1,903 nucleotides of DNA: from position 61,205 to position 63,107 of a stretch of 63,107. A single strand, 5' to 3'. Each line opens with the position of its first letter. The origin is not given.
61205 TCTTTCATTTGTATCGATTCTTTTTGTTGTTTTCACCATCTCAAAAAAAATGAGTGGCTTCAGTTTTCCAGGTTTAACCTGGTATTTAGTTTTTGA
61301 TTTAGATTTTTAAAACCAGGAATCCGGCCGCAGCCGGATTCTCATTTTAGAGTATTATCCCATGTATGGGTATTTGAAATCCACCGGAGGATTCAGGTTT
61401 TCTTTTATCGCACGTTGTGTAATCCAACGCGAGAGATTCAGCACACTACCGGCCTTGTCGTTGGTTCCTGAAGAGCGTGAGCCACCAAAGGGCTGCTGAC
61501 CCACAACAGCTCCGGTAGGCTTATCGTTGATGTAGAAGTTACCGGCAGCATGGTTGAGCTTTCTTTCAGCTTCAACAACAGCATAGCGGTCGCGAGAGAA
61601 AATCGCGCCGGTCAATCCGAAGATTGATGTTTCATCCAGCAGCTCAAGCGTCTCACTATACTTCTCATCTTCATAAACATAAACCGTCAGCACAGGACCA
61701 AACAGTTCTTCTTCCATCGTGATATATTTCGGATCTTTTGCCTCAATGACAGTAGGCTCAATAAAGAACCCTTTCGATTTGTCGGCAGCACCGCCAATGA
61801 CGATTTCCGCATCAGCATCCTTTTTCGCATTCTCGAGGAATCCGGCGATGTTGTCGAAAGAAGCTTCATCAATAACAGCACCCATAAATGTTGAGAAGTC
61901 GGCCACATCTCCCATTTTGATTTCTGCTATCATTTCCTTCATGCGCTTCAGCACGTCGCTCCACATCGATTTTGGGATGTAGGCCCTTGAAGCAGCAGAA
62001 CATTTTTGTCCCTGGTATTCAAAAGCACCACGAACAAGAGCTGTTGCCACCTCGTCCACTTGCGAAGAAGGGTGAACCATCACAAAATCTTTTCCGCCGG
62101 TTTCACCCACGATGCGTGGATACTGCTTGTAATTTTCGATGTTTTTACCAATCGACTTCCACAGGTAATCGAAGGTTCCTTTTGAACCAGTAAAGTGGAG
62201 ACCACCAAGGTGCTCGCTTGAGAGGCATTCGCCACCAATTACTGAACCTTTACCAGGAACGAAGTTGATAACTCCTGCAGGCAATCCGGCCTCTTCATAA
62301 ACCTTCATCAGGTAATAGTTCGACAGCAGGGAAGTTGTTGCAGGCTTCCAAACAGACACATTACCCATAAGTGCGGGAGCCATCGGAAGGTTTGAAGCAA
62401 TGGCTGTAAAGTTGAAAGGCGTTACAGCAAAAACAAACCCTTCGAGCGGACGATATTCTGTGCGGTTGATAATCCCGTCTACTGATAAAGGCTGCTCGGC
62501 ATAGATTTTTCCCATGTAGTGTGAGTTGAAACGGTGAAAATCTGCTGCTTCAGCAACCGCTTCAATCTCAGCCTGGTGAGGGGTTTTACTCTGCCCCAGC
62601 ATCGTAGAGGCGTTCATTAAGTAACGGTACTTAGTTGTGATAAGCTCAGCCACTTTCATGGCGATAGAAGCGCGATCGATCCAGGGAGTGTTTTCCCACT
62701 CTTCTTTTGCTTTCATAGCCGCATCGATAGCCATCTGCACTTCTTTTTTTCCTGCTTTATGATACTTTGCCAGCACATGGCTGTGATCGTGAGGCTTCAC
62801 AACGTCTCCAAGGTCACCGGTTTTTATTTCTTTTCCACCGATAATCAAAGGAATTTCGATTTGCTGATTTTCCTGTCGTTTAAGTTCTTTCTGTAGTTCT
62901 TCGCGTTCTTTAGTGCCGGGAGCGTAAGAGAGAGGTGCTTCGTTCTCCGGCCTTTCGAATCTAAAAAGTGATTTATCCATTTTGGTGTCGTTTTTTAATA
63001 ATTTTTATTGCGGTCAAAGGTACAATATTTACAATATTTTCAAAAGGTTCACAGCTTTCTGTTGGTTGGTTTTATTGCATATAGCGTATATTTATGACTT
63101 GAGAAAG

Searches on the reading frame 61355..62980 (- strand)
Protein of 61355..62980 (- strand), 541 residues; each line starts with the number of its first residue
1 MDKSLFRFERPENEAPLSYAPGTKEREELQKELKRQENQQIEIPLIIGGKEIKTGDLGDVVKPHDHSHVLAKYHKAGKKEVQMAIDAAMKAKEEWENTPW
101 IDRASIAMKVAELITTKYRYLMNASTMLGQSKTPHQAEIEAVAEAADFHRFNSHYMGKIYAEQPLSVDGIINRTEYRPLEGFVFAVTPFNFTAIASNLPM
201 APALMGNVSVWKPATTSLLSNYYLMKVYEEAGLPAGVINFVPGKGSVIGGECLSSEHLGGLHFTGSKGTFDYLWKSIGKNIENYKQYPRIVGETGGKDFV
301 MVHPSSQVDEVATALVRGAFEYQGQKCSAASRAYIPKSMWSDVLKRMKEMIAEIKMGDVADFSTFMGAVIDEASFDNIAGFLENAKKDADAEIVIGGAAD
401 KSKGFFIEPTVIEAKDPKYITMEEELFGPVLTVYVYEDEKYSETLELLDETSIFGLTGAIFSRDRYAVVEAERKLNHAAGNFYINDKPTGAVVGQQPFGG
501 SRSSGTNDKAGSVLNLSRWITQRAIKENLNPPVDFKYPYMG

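Call 50: find_encoding_contigs(protein=window:61355-62980:-, flank=10000, max_places=1)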
Protein window:61355-62980:- (541 aa): 1 contig read that carries it; 1 place shown.
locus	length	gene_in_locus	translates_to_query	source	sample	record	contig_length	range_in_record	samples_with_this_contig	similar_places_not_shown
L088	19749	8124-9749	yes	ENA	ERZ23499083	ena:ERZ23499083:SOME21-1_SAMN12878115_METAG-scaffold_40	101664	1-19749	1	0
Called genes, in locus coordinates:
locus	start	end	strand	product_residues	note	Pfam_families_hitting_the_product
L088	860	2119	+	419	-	-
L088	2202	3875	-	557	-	PF02810:SEC-C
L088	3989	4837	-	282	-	-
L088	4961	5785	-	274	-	-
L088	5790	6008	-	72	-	-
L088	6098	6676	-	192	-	-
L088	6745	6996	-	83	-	PF08984:DUF1858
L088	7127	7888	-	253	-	PF00106:adh_short, PF08659:KR (weak), PF13561:adh_short_C2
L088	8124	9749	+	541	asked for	PF00171:Aldedh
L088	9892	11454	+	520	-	PF00171:Aldedh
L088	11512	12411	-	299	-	PF07751:Abi_2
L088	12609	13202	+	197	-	PF00899:ThiF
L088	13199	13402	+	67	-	PF02597:ThiS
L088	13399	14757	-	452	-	PF08245:Mur_ligase_M, PF02875:Mur_ligase_C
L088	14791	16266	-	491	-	-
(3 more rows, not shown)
